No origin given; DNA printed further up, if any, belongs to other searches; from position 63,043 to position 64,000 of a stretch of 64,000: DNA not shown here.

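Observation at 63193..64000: Pentapeptide-repeat protein as cognate immunity protein, cut by the window edge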

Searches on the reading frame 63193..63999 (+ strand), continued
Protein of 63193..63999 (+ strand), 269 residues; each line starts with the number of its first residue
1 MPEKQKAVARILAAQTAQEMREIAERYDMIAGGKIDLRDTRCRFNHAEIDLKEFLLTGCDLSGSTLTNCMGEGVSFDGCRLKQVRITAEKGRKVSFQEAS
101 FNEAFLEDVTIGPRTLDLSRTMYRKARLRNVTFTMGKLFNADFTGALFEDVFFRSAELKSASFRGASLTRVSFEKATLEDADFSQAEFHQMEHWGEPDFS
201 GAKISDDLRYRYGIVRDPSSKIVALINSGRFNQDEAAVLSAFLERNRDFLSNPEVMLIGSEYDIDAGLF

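Call 34: search_solved_structures(query=P0001, max_evalue=0.01, show_alignments=2)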
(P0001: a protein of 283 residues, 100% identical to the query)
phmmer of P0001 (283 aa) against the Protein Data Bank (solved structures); distinct sequences matched with E-value up to 0.01: 26.
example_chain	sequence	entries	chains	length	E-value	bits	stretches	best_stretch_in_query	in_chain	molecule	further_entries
9ngw_A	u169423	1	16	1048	1.1e-14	57.6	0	127-189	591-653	IcmE (DotG)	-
7muc_AG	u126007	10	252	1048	1.1e-14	57.6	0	127-189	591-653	IcmE protein | IcmE (DotG)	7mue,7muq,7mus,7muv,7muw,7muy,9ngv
4yfo_A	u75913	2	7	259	2.2e-11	46.7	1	114-203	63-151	beta1_ex1 | 6beta1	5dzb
4yc5_A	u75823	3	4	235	3.4e-10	42.8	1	96-203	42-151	beta1 | beta1 protein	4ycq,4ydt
4yei_A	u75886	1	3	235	9e-10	41.4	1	114-195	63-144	beta1mut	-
5dns_A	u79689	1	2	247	3.9e-09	39.4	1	95-205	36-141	t1428 beta1 loop design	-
5dra_A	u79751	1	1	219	2.3e-08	36.8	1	114-191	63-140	3beta1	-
5dqa_A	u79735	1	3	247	2.7e-08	36.6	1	94-197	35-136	t3284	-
5dn0_A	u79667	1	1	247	2.8e-08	36.5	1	99-186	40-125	beta1 t1555 loop variant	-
5di5_A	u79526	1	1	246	2.8e-07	33.3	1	95-188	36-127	beta1 t801 loop variant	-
3du1_X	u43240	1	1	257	3.7e-07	32.9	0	36-174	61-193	All3740 protein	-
3n90_A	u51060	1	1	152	1.2e-06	31.2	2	121-210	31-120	Thylakoid lumenal 15 kDa protein 1, chloroplastic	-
2j8k_A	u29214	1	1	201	1.5e-05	27.6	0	51-150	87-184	NP275-NP276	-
2xt4_A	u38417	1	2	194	3.2e-05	26.5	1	72-217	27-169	MCBG-LIKE PROTEIN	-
6zt4_A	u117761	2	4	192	4.1e-05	26.2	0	57-151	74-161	Pentapeptide repeat protein MfpA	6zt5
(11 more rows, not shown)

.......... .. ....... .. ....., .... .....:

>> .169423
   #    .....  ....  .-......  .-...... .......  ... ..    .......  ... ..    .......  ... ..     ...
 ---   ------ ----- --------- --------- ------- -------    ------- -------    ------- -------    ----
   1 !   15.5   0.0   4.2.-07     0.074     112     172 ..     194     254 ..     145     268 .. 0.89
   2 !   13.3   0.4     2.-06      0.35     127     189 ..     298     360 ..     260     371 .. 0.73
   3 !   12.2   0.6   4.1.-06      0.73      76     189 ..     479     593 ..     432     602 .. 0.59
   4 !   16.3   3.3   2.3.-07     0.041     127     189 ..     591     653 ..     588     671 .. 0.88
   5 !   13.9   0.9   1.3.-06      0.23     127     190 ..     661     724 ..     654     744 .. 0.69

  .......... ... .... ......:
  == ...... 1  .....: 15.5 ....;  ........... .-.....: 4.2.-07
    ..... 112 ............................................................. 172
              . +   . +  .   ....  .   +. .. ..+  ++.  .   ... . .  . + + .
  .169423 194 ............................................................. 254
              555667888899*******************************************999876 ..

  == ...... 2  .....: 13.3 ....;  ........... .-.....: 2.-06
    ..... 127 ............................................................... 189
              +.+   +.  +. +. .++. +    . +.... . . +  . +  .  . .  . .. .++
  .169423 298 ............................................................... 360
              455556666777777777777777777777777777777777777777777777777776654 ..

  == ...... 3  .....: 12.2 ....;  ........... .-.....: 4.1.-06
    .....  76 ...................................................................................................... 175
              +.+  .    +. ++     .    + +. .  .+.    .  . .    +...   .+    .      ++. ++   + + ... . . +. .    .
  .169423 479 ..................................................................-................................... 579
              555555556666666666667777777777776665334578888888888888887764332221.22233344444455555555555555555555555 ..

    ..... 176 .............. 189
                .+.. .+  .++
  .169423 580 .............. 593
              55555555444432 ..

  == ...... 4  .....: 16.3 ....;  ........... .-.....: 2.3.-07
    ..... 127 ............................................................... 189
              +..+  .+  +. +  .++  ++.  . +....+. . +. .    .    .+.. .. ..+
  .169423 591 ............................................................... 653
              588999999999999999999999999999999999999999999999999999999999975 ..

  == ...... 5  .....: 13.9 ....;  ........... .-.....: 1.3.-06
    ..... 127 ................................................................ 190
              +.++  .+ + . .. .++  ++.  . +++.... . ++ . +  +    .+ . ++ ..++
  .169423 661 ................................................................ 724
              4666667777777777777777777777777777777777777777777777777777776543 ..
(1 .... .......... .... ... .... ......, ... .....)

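Call 50: find_related_loci(query=A3, collection=metagenome_contigs, flank=3000)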
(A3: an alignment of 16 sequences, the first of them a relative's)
Query A3 (283 aa) in metagenome_contigs; peptide patterns used: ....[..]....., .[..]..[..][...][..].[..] (x = any residue, [..] = any of these).
367 stretches matched a pattern; 11 encode a relative of the query (tblastn E <= 1e-3); 11 distinct loci.
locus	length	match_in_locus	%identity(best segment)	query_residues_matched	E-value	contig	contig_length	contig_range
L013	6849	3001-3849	64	1-281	6e-117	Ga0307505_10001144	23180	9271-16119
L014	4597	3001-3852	59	1-283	3e-111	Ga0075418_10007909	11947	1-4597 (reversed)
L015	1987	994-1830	54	3-279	2e-99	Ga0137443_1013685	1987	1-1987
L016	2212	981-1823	49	3-281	2e-85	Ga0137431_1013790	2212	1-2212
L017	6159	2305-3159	50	1-283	5e-81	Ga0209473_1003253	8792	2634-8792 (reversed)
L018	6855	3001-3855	50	1-283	5e-81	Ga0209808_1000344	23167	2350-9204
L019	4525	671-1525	50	1-283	5e-81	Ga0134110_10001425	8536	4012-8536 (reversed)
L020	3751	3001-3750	50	1-250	1e-73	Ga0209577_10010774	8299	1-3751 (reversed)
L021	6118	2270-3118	41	1-281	5e-64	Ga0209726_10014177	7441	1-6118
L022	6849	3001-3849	41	1-281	5e-64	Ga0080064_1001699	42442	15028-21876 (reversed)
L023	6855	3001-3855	50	1-283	5e-81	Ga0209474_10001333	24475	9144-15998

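Call 57: search_protein_families(library=pfam, proteins=[L022:1597-2142:+, L022:2396-2842:+, L022:4000-4602:+, L018:1958-2701:-, L001:11299-12033:+, L007:8891-9757:-, L007:9757-10857:-, L005:9258-10868:-], max_evalue=0.01)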
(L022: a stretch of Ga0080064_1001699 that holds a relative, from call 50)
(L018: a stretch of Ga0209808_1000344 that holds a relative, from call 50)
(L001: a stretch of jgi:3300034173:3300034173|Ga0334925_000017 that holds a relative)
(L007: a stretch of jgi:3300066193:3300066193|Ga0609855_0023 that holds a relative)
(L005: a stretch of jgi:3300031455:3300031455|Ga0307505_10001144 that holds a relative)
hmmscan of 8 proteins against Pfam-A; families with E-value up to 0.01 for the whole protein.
L022:1597-2142:+ (182 aa): 0 families

L022:2396-2842:+ (149 aa): 0 families

L022:4000-4602:+ (201 aa): 0 families

L018:1958-2701:- (247 aa): 1 family
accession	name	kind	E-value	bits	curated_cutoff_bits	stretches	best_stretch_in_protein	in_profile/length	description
PF02586.19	SRAP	-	1e-72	244.6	27.1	1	13-224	2-213/214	SOS response associated peptidase (SRAP)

L001:11299-12033:+ (245 aa): 4 families
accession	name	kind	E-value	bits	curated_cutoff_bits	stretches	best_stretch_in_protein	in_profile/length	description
PF12697.13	Abhydrolase_6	-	4e-20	73.8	26.3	1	9-229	1-216/217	Alpha/beta hydrolase family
PF00561.26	Abhydrolase_1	-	3.9e-09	37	25.8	1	8-109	2-103/245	alpha/beta hydrolase fold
PF12146.15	Hydrolase_4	-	0.00014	21.7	27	1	7-105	5-107/239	Serine aminopeptidase, S33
PF12695.13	Abhydrolase_5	-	0.0012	19.1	27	1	67-115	49-96/164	Alpha/beta hydrolase family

L007:8891-9757:- (288 aa): 0 families

L007:9757-10857:- (366 aa): 2 families
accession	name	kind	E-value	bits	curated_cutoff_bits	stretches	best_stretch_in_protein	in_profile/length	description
PF05791.16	Bacillus_HBL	-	1.5e-14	54.7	29.1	1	61-197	47-175/177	Bacillus haemolytic enterotoxin (HBL)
PF25499.1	Beta-prop_pof12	-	0.0053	16.2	27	1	171-233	168-230/445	F-box protein pof12 beta-propeller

L005:9258-10868:- (536 aa): 0 families

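Call 74: search_protein_families(library=pfam, alignment_id=A6, max_evalue=0.001)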
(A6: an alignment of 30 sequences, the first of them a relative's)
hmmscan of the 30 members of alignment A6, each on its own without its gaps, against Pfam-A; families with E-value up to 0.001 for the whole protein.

A. member 1, P0001 (283 aa): 5 families
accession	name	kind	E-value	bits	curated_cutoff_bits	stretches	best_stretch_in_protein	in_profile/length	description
PF13599.13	Pentapeptide_4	-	1.8e-18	66.8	38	2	117-183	12-78/78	Pentapeptide repeat region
PF00805.28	Pentapeptide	-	8.1e-17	60.9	20.2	2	138-173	3-38/40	Pentapeptide repeats (8 copies)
PF13576.12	Pentapeptide_3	-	3e-11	43.8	27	1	153-189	1-39/48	Pentapeptide repeats (9 copies)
PF25296.1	Decapeptide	-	7.2e-06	26.2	45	1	126-186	5-65/74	Decapeptide repeat region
PF23894.2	LD_SV2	-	9.7e-05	23.1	29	0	119-190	18-89/92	SV2A/B/C luminal domain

B. families by the number of members that match (of 30 scanned): 7 families
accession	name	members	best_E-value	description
PF00805.28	Pentapeptide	29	1.1e-20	Pentapeptide repeats (8 copies)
PF13599.13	Pentapeptide_4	29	4.5e-19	Pentapeptide repeat region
PF13576.12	Pentapeptide_3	28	1.7e-14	Pentapeptide repeats (9 copies)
PF23894.2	LD_SV2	22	3.2e-10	SV2A/B/C luminal domain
PF25296.1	Decapeptide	2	7.2e-06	Decapeptide repeat region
PF13229.12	Beta_helix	1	2.9e-05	Right handed beta helix region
PF13649.12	Methyltransf_25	1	9.9e-05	Methyltransferase domain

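Call 94: find_encoding_contigs(protein=P0012, flank=4000, max_places=2)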
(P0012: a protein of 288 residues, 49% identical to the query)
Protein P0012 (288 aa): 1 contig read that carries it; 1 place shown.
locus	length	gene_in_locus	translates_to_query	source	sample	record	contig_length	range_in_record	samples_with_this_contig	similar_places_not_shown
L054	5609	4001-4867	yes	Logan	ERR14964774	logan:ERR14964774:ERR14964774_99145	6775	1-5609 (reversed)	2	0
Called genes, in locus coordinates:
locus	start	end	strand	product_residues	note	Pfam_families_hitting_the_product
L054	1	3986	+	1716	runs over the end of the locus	?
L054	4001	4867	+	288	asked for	PF13576:Pentapeptide_3 (faint), PF13599:Pentapeptide_4 (weak), PF00805:Pentapeptide (weak)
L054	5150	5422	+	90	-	-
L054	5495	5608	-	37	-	?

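Call 95: find_encoding_contigs(protein=P0013, flank=4000, max_places=2)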
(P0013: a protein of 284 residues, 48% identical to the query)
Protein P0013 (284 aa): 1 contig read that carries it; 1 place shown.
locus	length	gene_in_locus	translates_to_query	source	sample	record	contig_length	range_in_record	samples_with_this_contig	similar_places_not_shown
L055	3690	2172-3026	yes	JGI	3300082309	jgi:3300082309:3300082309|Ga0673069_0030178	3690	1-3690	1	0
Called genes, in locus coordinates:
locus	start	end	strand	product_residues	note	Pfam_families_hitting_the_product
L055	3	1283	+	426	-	?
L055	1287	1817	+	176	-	PF13424:TPR_12 (faint), PF13428:TPR_14 (faint), PF14559:TPR_19 (weak), PF25064:ARM_TT21_5th (faint)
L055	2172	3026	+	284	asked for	PF13576:Pentapeptide_3 (faint), PF13599:Pentapeptide_4 (weak), PF00805:Pentapeptide (weak)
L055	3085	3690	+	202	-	?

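Call 96: find_encoding_contigs(protein=P0018, flank=4000, max_places=2)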
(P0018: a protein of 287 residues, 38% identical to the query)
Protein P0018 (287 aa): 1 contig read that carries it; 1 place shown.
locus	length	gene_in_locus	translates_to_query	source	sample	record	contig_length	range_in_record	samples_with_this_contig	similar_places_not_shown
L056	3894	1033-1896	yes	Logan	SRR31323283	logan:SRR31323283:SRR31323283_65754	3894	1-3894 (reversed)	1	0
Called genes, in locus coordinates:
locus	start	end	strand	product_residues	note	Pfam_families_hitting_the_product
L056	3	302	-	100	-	?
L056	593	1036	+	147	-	-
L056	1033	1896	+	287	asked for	PF13599:Pentapeptide_4, PF13576:Pentapeptide_3 (weak), PF00805:Pentapeptide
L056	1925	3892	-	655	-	?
